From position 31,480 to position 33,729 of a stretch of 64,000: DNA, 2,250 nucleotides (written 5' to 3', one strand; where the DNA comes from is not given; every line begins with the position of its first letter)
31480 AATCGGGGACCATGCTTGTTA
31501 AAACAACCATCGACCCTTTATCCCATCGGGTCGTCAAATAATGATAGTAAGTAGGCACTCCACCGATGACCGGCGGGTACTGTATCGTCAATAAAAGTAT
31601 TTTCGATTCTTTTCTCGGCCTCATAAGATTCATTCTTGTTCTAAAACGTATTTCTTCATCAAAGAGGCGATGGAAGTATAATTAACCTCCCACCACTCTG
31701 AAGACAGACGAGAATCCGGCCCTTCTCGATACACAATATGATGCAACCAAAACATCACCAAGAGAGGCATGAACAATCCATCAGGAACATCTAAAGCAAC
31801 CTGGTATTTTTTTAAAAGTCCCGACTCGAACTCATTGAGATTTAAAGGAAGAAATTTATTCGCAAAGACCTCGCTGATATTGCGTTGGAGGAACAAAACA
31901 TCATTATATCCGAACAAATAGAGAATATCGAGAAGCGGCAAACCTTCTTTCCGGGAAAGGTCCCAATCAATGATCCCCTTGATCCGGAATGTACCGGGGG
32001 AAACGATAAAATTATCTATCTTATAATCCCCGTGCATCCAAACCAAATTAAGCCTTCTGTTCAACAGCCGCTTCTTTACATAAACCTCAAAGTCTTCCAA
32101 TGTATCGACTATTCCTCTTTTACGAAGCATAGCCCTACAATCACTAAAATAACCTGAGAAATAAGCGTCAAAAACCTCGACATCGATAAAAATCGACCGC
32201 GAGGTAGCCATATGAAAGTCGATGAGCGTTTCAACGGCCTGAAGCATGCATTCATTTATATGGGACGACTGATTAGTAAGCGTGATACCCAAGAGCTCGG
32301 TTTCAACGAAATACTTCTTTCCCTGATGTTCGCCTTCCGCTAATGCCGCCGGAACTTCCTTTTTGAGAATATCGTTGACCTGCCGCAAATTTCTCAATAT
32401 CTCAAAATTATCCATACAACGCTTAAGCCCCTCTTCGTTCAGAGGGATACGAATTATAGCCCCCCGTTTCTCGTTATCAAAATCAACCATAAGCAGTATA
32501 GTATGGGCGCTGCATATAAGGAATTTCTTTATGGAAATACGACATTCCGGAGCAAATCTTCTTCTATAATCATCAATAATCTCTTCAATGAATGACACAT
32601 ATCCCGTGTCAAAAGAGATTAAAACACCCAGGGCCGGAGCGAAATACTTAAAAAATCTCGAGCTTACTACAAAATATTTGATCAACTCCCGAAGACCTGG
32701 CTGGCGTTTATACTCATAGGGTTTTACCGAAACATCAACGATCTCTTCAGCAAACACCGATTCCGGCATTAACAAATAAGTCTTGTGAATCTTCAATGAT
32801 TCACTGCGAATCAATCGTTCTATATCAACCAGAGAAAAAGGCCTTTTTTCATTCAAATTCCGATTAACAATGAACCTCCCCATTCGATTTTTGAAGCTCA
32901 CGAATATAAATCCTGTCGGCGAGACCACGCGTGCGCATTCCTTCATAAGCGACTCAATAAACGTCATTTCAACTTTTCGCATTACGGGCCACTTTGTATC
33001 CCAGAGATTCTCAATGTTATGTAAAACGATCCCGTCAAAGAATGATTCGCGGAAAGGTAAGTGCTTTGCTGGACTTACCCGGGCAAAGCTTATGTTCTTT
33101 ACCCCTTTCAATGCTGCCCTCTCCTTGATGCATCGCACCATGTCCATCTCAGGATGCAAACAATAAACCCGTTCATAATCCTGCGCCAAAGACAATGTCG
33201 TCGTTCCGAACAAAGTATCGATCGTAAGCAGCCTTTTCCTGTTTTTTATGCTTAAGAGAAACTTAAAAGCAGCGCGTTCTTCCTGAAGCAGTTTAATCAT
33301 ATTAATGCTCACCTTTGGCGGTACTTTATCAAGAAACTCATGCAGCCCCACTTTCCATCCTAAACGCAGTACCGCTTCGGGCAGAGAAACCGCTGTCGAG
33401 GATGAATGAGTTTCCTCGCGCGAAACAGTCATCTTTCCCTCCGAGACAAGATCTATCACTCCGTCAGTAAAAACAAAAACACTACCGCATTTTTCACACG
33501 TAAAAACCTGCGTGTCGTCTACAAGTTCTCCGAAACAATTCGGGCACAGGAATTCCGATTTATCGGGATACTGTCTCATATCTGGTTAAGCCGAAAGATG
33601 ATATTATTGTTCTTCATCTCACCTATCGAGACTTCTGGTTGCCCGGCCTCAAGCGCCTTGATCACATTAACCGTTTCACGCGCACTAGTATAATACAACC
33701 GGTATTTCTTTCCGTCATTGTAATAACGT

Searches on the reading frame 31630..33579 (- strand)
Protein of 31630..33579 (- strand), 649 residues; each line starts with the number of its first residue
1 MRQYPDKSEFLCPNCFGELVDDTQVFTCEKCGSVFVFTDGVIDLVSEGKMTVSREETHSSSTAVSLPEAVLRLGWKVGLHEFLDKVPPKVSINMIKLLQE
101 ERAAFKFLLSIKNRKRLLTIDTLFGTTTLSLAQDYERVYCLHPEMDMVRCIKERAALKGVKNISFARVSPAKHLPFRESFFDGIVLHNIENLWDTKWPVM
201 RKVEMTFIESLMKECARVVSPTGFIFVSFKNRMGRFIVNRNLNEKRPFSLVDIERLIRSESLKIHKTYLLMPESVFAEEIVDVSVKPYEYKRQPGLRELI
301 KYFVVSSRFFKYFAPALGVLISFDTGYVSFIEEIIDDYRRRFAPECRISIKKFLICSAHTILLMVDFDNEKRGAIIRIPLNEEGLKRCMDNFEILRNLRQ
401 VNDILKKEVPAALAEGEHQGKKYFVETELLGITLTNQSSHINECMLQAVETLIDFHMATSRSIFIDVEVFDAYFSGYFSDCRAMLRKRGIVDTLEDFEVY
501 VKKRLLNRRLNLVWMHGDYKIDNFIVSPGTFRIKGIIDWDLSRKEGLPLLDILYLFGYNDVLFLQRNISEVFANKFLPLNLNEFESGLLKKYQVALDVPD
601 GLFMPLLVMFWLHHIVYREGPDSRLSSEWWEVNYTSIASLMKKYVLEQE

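Call 11: search_protein_families(library=pfam, proteins=[window:31630-33579:-], max_evalue=0.001)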
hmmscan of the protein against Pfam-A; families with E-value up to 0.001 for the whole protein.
window:31630-33579:- (649 aa): 3 families
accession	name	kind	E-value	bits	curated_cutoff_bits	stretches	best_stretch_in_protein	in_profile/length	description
PF01636.29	APH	-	3.6e-14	53.5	23.2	1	371-555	20-209/239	Phosphotransferase enzyme family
PF08241.18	Methyltransf_11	-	2.6e-07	31.6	21.2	1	125-226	8-94/95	Methyltransferase domain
PF13649.12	Methyltransf_25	-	3.6e-06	28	27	1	125-200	9-86/97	Methyltransferase domain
